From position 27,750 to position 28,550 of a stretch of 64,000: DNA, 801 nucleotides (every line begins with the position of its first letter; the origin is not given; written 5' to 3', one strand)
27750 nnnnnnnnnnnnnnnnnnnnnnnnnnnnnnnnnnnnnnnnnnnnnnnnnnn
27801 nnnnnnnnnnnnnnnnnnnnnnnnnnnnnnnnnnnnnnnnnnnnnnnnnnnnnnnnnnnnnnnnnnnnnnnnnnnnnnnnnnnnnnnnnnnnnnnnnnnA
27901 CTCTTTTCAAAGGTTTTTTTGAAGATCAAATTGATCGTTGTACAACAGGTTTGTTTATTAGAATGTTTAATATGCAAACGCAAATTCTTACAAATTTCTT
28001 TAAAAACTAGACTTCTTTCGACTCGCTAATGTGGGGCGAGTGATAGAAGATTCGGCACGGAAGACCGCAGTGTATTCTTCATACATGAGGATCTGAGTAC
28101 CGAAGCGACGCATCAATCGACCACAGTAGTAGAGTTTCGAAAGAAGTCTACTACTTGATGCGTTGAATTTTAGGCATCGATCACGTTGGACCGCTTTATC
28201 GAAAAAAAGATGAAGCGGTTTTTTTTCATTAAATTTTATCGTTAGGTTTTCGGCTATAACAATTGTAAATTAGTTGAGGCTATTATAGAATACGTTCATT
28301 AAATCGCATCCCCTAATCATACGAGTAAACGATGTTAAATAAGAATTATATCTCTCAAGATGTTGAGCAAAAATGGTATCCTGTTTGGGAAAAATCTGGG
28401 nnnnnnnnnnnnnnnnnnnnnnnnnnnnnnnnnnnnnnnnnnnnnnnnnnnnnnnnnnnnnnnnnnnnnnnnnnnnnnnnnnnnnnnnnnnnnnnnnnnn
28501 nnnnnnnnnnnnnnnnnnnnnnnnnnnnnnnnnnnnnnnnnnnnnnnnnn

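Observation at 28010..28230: Densely structured ~220-nt element with crossing inverted repeats between the surface-protein gene and valS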

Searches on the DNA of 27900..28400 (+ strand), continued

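Call 44: search_with_rna_model(model_id=R1, sources=[L081, L082, L083, L084, L085, L086, L087, L088, L089, L090, L091, L092, L093, L094, L095, L096, L097, L098, L099, L100, L101, L102, L103, L104, L105, L106, L107, L108, L109, L110, L111, L112, L113, L114, L115, L116, L117, L118, L119, L120, L121, L122, L123, L124, L125, L126, L127, L128, L129, L130, L131, L132, L133, L134, L135, L136, L137, L138, L139, L140, L141, L142, L143, L144, L145, L146, L147, L148, L149, L150, L151, L152, L153, L154, L155, L156, L157, L158, L159, L160, L161, L162, L163, L164, L165, L166, L167, L168, L169, L170, L171, L172, L173, L174, L175, L176, L177, L178, L179], max_evalue=0.001)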
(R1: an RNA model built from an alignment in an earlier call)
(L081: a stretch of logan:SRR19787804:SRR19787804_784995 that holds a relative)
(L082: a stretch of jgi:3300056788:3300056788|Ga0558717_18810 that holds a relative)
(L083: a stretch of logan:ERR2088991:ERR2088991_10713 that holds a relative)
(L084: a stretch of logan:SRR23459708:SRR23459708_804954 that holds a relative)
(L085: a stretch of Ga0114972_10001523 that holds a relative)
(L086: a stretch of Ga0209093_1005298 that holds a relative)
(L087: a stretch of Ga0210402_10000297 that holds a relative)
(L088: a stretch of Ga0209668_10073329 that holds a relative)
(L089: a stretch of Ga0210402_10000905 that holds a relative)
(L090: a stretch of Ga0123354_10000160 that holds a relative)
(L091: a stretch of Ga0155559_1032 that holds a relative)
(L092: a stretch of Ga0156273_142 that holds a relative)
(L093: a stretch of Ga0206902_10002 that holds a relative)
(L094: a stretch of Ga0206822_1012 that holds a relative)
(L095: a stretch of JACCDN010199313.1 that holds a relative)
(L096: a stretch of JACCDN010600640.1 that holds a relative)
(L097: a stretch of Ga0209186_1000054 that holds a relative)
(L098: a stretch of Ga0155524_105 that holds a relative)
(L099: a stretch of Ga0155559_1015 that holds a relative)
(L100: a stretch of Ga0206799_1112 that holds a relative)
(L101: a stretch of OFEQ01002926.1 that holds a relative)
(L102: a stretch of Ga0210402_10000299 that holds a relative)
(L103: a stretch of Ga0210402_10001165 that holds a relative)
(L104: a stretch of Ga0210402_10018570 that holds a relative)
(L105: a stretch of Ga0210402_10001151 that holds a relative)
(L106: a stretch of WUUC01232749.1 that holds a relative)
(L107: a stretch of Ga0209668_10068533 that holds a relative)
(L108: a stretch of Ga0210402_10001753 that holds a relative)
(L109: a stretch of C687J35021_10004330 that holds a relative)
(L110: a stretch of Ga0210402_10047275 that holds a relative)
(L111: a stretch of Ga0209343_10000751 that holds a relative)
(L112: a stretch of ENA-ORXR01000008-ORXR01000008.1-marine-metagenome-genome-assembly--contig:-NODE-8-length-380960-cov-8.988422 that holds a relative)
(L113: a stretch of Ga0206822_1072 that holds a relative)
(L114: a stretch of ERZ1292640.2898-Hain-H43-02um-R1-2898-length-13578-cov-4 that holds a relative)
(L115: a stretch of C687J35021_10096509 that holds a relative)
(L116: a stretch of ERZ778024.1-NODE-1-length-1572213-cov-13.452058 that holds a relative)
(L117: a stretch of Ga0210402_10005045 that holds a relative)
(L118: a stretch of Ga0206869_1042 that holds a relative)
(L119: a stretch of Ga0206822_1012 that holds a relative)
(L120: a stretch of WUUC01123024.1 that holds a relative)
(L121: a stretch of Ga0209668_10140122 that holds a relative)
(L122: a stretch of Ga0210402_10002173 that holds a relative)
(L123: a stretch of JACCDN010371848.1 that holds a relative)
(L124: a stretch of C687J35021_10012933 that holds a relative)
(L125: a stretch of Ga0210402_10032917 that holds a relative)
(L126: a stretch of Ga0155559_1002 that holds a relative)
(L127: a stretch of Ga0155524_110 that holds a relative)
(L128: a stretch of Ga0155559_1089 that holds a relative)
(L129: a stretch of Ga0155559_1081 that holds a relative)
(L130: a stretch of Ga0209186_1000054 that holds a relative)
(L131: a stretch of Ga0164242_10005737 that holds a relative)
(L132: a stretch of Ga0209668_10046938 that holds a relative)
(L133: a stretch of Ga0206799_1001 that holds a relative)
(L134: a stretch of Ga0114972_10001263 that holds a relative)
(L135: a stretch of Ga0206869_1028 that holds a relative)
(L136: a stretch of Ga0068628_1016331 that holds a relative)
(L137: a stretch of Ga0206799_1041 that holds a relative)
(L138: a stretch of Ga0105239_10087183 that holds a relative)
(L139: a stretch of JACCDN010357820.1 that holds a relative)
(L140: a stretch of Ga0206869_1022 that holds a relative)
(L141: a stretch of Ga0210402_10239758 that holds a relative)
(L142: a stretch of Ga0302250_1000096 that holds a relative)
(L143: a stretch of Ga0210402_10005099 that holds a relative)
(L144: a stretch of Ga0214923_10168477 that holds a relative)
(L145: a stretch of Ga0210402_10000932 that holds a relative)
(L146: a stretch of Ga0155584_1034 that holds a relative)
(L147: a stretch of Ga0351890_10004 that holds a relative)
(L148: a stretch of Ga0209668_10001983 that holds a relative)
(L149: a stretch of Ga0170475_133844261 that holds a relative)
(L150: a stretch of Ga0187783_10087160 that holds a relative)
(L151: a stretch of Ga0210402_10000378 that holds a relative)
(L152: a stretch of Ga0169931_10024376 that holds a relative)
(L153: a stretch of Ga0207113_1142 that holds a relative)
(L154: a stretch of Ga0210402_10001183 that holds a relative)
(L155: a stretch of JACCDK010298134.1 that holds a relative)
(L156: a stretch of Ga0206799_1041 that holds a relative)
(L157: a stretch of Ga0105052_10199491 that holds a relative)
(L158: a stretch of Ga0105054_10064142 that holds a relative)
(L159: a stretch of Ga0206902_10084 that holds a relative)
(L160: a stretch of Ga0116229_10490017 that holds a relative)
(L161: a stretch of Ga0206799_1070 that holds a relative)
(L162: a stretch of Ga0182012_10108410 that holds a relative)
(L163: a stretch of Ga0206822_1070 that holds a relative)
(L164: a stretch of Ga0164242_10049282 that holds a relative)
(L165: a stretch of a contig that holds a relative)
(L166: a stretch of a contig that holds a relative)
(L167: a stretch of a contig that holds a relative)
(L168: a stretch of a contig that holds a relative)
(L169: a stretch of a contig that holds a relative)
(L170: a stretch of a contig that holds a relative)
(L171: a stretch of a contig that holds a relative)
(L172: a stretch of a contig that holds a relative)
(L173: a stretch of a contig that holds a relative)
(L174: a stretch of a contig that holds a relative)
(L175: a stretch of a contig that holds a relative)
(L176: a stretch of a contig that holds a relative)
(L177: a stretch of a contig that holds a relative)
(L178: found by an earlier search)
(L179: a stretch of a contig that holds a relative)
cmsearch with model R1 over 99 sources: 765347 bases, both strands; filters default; matches with E-value up to 0.001: 319.
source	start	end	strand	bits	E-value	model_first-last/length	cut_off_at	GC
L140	5187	5331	-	154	1.3e-32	1-145/145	no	0.39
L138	2298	2442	-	153.4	1.8e-32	1-145/145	no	0.43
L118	1585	1729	+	153.1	2.2e-32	1-145/145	no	0.41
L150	1125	1269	+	152.1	3.6e-32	1-145/145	no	0.37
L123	1046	1189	+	151.6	4.7e-32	1-145/145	no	0.42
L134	2931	3074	+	151.6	4.7e-32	1-145/145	no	0.42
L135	6696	6840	+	151.5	5e-32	1-145/145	no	0.4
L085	7288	7431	+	146.4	7.6e-31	1-145/145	no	0.41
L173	5495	5639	-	145.4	1.3e-30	1-145/145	no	0.4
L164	2879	3024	-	143.7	3.2e-30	1-145/145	no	0.49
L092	6817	6961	-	142.1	7.3e-30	1-145/145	no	0.41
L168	9933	10077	-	142.1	7.3e-30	1-145/145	no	0.41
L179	3371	3515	+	142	7.7e-30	1-145/145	no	0.46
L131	8315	8459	+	139.3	3.4e-29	1-145/145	no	0.46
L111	3497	3641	+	138.9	4.1e-29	1-145/145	no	0.43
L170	4816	4960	-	138.9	4.1e-29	1-145/145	no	0.43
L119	3047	3191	+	138.4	5.5e-29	1-145/145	no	0.35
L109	3423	3567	+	138.1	6.3e-29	1-145/145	no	0.43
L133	828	972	+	136.5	1.5e-28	1-145/145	no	0.36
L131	12930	13074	-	135.1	3.2e-28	1-145/145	no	0.48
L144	793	937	-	135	3.2e-28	1-145/145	no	0.35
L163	1905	2047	+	135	3.4e-28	1-145/145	no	0.37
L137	3172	3316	+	134.6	4.1e-28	1-145/145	no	0.36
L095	1520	1665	+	134.5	4.3e-28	1-145/145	no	0.42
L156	5802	5946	-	134.4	4.4e-28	1-145/145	no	0.38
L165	4741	4884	+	134.1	5.4e-28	1-145/145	no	0.47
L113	1285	1429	+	133.9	5.7e-28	1-145/145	no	0.37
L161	2263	2407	-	133.9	5.7e-28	1-145/145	no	0.37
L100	9992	10136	+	132.9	9.9e-28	1-145/145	no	0.37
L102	522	665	+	132.1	1.5e-27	1-145/145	no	0.46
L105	2073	2216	-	132.1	1.5e-27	1-145/145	no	0.45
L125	3973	4116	-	132.1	1.6e-27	1-145/145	no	0.47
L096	4356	4500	-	132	1.6e-27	1-145/145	no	0.41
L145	5164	5307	+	132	1.6e-27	1-145/145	no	0.47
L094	748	892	+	131.5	2.1e-27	1-145/145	no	0.37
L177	8121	8264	-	130.7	3.2e-27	1-145/145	no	0.46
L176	327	471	-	130.3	3.9e-27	1-145/145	no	0.38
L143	4810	4953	-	130.1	4.4e-27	1-145/145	no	0.44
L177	9976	10119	-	130.1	4.4e-27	1-145/145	no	0.45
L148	6987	7130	-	129.7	5.6e-27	1-145/145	no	0.31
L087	6480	6623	+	128.8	8.7e-27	1-145/145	no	0.44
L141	1462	1605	-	128.7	9.5e-27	1-145/145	no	0.46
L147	5656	5801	+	127.8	1.5e-26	1-145/145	no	0.37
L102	377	520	+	127.7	1.5e-26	1-145/145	no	0.48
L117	5772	5915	+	127.5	1.7e-26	1-145/145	no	0.46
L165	3651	3794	-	127.5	1.8e-26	1-145/145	no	0.47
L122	6687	6830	-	127.5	1.8e-26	1-145/145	no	0.47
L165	3506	3649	-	127.4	1.8e-26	1-145/145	no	0.47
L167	4820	4963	+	127.4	1.9e-26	1-145/145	no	0.47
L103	4932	5075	-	127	2.3e-26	1-145/145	no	0.44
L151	5455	5598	+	127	2.3e-26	1-145/145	no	0.45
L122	5759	5902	+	126.7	2.6e-26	1-145/145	no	0.47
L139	7026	7171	-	126.6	2.8e-26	1-145/145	no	0.47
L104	5174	5317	-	126.5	3.1e-26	1-145/145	no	0.44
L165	5886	6029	+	126.4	3.2e-26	1-145/145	no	0.47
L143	11368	11511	-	126.3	3.3e-26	1-145/145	no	0.47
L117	5627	5770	+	125.5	5e-26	1-145/145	no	0.47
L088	1430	1573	-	125.5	5.1e-26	1-145/145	no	0.28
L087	6625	6768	+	125.4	5.3e-26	1-145/145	no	0.43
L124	1383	1527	-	125.2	6e-26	1-145/145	no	0.34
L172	3199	3343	+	125.2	6e-26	1-145/145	no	0.34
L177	1784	1927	+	125.2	6.1e-26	1-145/145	no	0.45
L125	2286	2429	-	125.1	6.2e-26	1-145/145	no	0.47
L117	6879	7022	+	124.6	8.3e-26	1-145/145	no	0.46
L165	4596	4739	+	124.2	1e-25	1-145/145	no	0.48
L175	108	255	+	124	1.2e-25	1-145/145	no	0.36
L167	2449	2592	-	123.7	1.3e-25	1-145/145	no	0.44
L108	10569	10712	-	123.6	1.4e-25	1-145/145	no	0.49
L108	11320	11463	-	123.2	1.7e-25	1-145/145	no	0.47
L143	2261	2404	-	123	1.9e-25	1-145/145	no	0.47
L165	7894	8037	+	122.9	2e-25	1-145/145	no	0.45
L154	860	1004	+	122.6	2.4e-25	1-145/145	no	0.45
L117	11224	11367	+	122.5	2.5e-25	1-145/145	no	0.47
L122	5904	6047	+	122.4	2.7e-25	1-145/145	no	0.45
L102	1462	1605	+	122.1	3.1e-25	1-145/145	no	0.46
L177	9541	9684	-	121.8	3.6e-25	1-145/145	no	0.46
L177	9686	9829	-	121.8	3.6e-25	1-145/145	no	0.46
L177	9831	9974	-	121.8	3.6e-25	1-145/145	no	0.46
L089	4448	4593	+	121.2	4.9e-25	1-145/145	no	0.42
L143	2406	2549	-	120.3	8.1e-25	1-145/145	no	0.47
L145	9144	9287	+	119.3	1.4e-24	1-145/145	no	0.45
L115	597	741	+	118.6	2e-24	1-145/145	no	0.35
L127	5854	5998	-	118.6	2e-24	1-145/145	no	0.35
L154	267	408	+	118.3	2.4e-24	1-145/145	no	0.45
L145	11873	12017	-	118.2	2.5e-24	1-145/145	no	0.46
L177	2159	2302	+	118.2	2.5e-24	1-145/145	no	0.44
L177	2304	2447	+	118.2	2.5e-24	1-145/145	no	0.45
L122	4889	5032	-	118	2.8e-24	1-145/145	no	0.47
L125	3830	3971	-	117.7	3.2e-24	1-145/145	no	0.48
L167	5413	5554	+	117.7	3.2e-24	1-145/145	no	0.48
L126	6000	6145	-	116.9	4.8e-24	1-145/145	no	0.49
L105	2218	2360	-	116.7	5.5e-24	1-145/145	no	0.46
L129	9359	9504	+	116.4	6.5e-24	1-145/145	no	0.49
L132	1207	1348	-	116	7.8e-24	1-145/145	no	0.28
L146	1392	1537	-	115.4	1.1e-23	1-145/145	no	0.4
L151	4434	4575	+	115.3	1.1e-23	1-145/145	no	0.46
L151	6085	6227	-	114.6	1.7e-23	1-145/145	no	0.44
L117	11369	11510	+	114.1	2.2e-23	1-145/145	no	0.48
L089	7812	7953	-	113.6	2.9e-23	1-145/145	no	0.49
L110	1628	1769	+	113.5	3e-23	1-145/145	no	0.49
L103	14194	14335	-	112.3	5.7e-23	1-145/145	no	0.46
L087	3259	3400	-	112.2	6.1e-23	1-145/145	no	0.47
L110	1485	1626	+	112.1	6.3e-23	1-145/145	no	0.49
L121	1118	1263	-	110.9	1.2e-22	1-145/145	no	0.25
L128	14350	14495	+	110.7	1.3e-22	1-145/145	no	0.49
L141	457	600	-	110.6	1.4e-22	1-145/145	no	0.46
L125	1075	1217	+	110.3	1.6e-22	1-145/145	no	0.48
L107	1505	1649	-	109.7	2.2e-22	1-145/145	no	0.28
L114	616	761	-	108.8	3.7e-22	1-145/145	no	0.43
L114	6359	6504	-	108.2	5.1e-22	1-145/145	no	0.45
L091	4651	4796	-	107.5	7.1e-22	1-145/145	no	0.5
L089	9889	10030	+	106.9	1e-21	1-145/145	no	0.47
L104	1880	2021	+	104.3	3.9e-21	1-145/145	no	0.47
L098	7562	7706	+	103.2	7.4e-21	1-145/145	no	0.37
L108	7614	7755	-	102.1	1.3e-20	1-145/145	no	0.45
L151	4577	4718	+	101.5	1.7e-20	1-145/145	no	0.46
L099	6807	6952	-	100.9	2.5e-20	1-145/145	no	0.47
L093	2850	2995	-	100.1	3.6e-20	1-145/145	no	0.44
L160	25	163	-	98.8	7.4e-20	1-145/145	no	0.45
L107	832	977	-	96.4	2.7e-19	1-145/145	no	0.32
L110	1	133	+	93.9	1e-18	10-145/145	5'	0.48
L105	120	247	+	93.8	1.1e-18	9-137/145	no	0.46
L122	11334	11477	-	93.4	1.3e-18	1-145/145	no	0.44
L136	45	182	-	93.2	1.5e-18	1-145/145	no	0.41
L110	3627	3754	+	92.9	1.7e-18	9-137/145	no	0.46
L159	9510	9655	+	92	2.8e-18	1-145/145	no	0.42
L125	117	260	+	91.4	3.8e-18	1-145/145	no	0.46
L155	5209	5354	-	90.9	4.9e-18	1-145/145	no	0.48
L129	7424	7568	+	89.9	8.3e-18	1-145/145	no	0.37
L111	6505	6648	-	89.4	1.1e-17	1-145/145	no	0.4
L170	1809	1952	+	89.4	1.1e-17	1-145/145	no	0.4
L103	2803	2946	+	88.6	1.7e-17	1-145/145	no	0.44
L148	6987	7130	+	86.3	5.8e-17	1-145/145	no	0.31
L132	1207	1348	+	84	2e-16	1-145/145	no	0.28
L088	1430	1573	+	83.3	2.8e-16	1-145/145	no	0.28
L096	4356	4500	+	82.8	3.7e-16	1-145/145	no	0.41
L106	808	956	+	82.5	4.3e-16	1-145/145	no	0.44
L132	12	155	+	81.3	8.3e-16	1-145/145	no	0.28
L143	1190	1331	+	81.2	8.6e-16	1-145/145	no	0.47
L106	808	956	-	79.9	1.7e-15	1-145/145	no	0.44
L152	2766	2901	-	78.8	3.1e-15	1-145/145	no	0.42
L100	9992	10136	-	78.7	3.4e-15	1-145/145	no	0.37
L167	9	153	-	77.3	6.9e-15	1-145/145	no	0.46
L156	5802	5946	+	77.2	7.3e-15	1-145/145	no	0.38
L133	828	972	-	77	8.2e-15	1-145/145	no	0.36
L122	1400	1517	-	76.5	1e-14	1-145/145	no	0.38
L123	1046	1189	-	75.8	1.5e-14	1-145/145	no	0.42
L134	2931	3074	-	75.8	1.5e-14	1-145/145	no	0.42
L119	3047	3191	-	75.6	1.7e-14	1-145/145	no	0.35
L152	2766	2901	+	75.3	2e-14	1-145/145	no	0.42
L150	1125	1269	-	75.1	2.2e-14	1-145/145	no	0.37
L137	3172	3316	-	75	2.4e-14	1-145/145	no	0.36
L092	6817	6961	+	74.6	2.9e-14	1-145/145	no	0.41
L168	9933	10077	+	74.6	2.9e-14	1-145/145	no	0.41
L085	7288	7431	-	73.7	4.8e-14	1-145/145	no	0.41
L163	1905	2047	-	73.2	6.2e-14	1-145/145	no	0.37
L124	1383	1527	+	73.1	6.4e-14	1-145/145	no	0.34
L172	3199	3343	-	73.1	6.4e-14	1-145/145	no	0.34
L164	2879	3024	+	73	6.8e-14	1-145/145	no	0.49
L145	5992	6070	-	72.8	7.4e-14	1-145/145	no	0.38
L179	3371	3515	-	72.5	9e-14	1-145/145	no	0.46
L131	8315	8459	-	71.9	1.2e-13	1-145/145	no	0.46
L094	748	892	-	71.5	1.5e-13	1-145/145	no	0.37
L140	5187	5331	+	71.3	1.7e-13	1-145/145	no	0.39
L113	1285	1429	-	71.1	1.8e-13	1-145/145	no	0.37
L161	2263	2407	+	71.1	1.8e-13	1-145/145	no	0.37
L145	5164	5307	-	70.7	2.3e-13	1-145/145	no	0.47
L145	5992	6070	+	70.7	2.3e-13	1-145/145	no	0.38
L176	327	471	+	70.7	2.3e-13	1-145/145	no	0.38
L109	3423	3567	-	70.6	2.4e-13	1-145/145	no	0.43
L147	5656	5801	-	70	3.4e-13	1-145/145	no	0.37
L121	1118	1263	+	69.9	3.4e-13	1-145/145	no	0.25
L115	597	741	-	69.8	3.8e-13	1-145/145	no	0.35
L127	5854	5998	+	69.8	3.8e-13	1-145/145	no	0.35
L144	793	937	+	69.8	3.8e-13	1-145/145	no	0.35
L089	2791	2902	-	69.4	4.7e-13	17-129/145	no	0.47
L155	10315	10450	-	69.3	4.8e-13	1-145/145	no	0.46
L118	1585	1729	-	69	5.7e-13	1-145/145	no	0.41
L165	4741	4884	-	68.8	6.2e-13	1-145/145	no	0.47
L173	5495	5639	+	68.6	6.9e-13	1-145/145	no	0.4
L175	108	255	-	68.6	7.1e-13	1-145/145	no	0.36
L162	30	171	-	67.8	1.1e-12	1-145/145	no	0.36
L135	6696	6840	-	67.7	1.1e-12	1-145/145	no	0.4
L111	3497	3641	-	67.7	1.2e-12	1-145/145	no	0.43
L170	4816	4960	+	67.7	1.2e-12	1-145/145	no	0.43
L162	30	171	+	67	1.7e-12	1-145/145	no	0.36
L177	8121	8264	+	67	1.7e-12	1-145/145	no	0.46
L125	3973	4116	+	66.8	1.8e-12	1-145/145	no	0.47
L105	2073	2216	+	66.7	1.9e-12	1-145/145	no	0.45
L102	522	665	-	66.5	2.2e-12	1-145/145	no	0.46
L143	4810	4953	+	66.3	2.3e-12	1-145/145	no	0.44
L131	12930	13074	+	66.1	2.7e-12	1-145/145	no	0.48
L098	7562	7706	-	66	2.7e-12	1-145/145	no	0.37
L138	2298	2442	+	66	2.8e-12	1-145/145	no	0.43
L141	1462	1605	+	65.9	3e-12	1-145/145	no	0.46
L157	8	97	-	65.8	3.1e-12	1-145/145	no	0.4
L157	8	97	+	65.8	3.1e-12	1-145/145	no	0.4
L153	3790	3928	-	63.7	9.5e-12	1-145/145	no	0.54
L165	3651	3794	+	63.3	1.2e-11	1-145/145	no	0.47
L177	9976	10119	+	62.9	1.5e-11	1-145/145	no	0.45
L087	6480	6623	-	62.7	1.7e-11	1-145/145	no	0.44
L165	5886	6029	-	62.6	1.7e-11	1-145/145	no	0.47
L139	7026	7171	+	62.5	1.8e-11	1-145/145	no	0.47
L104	5174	5317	+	62.4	1.9e-11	1-145/145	no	0.44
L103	4932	5075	+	62.3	2e-11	1-145/145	no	0.44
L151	5455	5598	-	61.9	2.4e-11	1-145/145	no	0.45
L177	1784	1927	-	61.9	2.5e-11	1-145/145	no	0.45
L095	1520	1665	-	61.8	2.6e-11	1-145/145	no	0.42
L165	3506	3649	+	61.2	3.7e-11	1-145/145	no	0.47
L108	10569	10712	+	61.1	3.8e-11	1-145/145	no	0.49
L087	6625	6768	-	60.5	5.1e-11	1-145/145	no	0.43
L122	5759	5902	-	60.4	5.5e-11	1-145/145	no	0.47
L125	2286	2429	+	60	6.9e-11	1-145/145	no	0.47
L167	4820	4963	-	59.9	7e-11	1-145/145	no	0.47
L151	4234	4310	-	59.9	7.3e-11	1-145/145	no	0.4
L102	377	520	-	59.7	7.8e-11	1-145/145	no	0.48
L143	11368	11511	+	59.1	1.1e-10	1-145/145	no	0.47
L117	5627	5770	-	59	1.2e-10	1-145/145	no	0.47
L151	4234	4310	+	59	1.2e-10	1-145/145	no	0.4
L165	7894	8037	-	58.8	1.3e-10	1-145/145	no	0.45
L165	4596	4739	-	58.8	1.3e-10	1-145/145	no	0.48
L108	11320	11463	+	58.7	1.3e-10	1-145/145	no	0.47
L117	5772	5915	-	58.7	1.4e-10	1-145/145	no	0.46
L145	9144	9287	-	58.1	1.8e-10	1-145/145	no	0.45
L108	2380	2498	-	57.9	2.1e-10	13-133/145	no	0.46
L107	1505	1649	+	57.8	2.3e-10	1-145/145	no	0.28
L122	6687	6830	+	57.7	2.4e-10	1-145/145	no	0.47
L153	3790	3928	+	57.4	2.7e-10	1-145/145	no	0.54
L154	860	1004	-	57.4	2.8e-10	1-145/145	no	0.45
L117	6879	7022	-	56.6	4.1e-10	1-145/145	no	0.46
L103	2687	2946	-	56.4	4.5e-10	1-145/145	no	0.45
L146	1392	1537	+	56.2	5e-10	1-145/145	no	0.4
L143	2406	2549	+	56.1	5.3e-10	1-145/145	no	0.47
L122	5904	6047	-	56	5.6e-10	1-145/145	no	0.45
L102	1462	1605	-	55.7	6.7e-10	1-145/145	no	0.46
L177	9541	9684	+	55.3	8.5e-10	1-145/145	no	0.46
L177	9686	9829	+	55.3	8.5e-10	1-145/145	no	0.46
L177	9831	9974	+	55.3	8.5e-10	1-145/145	no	0.46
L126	6000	6145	+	55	9.9e-10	1-145/145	no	0.49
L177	2159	2302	-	54.8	1.1e-09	1-145/145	no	0.44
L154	267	408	-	54.7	1.1e-09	1-145/145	no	0.45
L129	9359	9504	-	54.7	1.1e-09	1-145/145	no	0.49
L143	2261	2404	+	54.7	1.2e-09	1-145/145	no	0.47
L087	3259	3439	+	54.7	1.2e-09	1-145/145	no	0.44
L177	2304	2447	-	54.4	1.4e-09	1-145/145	no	0.45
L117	11224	11367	-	53.9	1.8e-09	1-145/145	no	0.47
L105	2218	2360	+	53.8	1.8e-09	1-145/145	no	0.46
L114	616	761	+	53.7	2e-09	1-145/145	no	0.43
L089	4448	4593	-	53.6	2e-09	1-145/145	no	0.42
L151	6085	6227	+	53.5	2.1e-09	1-145/145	no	0.44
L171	6725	6877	+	53.4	2.3e-09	1-145/145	no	0.36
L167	2449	2592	+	53.2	2.6e-09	1-145/145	no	0.44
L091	4651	4796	+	53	2.8e-09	1-145/145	no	0.5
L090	1074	1230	+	52.9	3e-09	1-145/145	no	0.38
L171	6725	6877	-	52.8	3.1e-09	1-145/145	no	0.36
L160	25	163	+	52.5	3.6e-09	1-145/145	no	0.45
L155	5455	5600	-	52.2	4.4e-09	1-145/145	no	0.38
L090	1074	1230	-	51.9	5e-09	1-145/145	no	0.38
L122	4889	5032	+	51.9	5.1e-09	1-145/145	no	0.47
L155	5209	5354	+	51.8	5.4e-09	1-145/145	no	0.48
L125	3830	3971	+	51.2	7.2e-09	1-145/145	no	0.48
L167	5413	5554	-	51.2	7.2e-09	1-145/145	no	0.48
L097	2091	2221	+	50.7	9.4e-09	1-145/145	no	0.35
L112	1307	1437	+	50.5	1e-08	1-145/145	no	0.36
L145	11873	12017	+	50.1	1.3e-08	1-145/145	no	0.46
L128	14350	14495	-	49.9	1.5e-08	1-145/145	no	0.49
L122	1400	1517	+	49.9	1.5e-08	1-145/145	no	0.38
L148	5198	5341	-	49.9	1.5e-08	1-145/145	no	0.28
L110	1628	1769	-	49.4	2e-08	1-145/145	no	0.49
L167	9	270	+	49.2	2.1e-08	1-145/145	no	0.48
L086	3862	3993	-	48.4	3.2e-08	1-145/145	no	0.34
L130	2410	2541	+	48.4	3.2e-08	1-145/145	no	0.34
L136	45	182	+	48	4.1e-08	1-145/145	no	0.41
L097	2091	2221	-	47.8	4.4e-08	1-145/145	no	0.35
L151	4434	4575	-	47.7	4.7e-08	1-145/145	no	0.46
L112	1307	1437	-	47.7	4.8e-08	1-145/145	no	0.36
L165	10016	10146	+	47.2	6e-08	1-145/145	no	0.47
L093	2850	2995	+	47.1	6.4e-08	1-145/145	no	0.44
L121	612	732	+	47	6.9e-08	1-145/145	no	0.29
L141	457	600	+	46.9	7.2e-08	1-145/145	no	0.46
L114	6359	6504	+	46.8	7.5e-08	1-145/145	no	0.45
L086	3862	3993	+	46.7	8e-08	1-145/145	no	0.34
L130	2410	2541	-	46.7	8e-08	1-145/145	no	0.34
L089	10940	11065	+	46.1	1.1e-07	1-145/145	no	0.51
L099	6807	6952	+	45.8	1.3e-07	1-145/145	no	0.47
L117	11369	11510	-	45.8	1.3e-07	1-145/145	no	0.48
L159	9510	9655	-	45.6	1.5e-07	1-145/145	no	0.42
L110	1485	1626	-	45.5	1.5e-07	1-145/145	no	0.49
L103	14194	14335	+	45.2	1.8e-07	1-145/145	no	0.46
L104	5321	5446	-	44.5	2.5e-07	1-145/145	no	0.51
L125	1075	1217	-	44.1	3.1e-07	1-145/145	no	0.48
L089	9889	10030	-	43.6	4.1e-07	1-145/145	no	0.47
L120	6236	6393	+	43.6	4.1e-07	1-145/145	no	0.32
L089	7812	7953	+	42.4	7.7e-07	1-145/145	no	0.49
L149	1899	2039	-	42.4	7.9e-07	1-145/145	no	0.33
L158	464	554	-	41.8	1.1e-06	1-145/145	no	0.4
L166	370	460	-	41.8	1.1e-06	1-145/145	no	0.4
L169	2069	2202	-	41.2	1.5e-06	1-145/145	no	0.44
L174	4555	4706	+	41.1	1.6e-06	1-145/145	no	0.44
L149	1899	2039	+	40.3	2.4e-06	1-145/145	no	0.33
(19 more, lower-scoring)
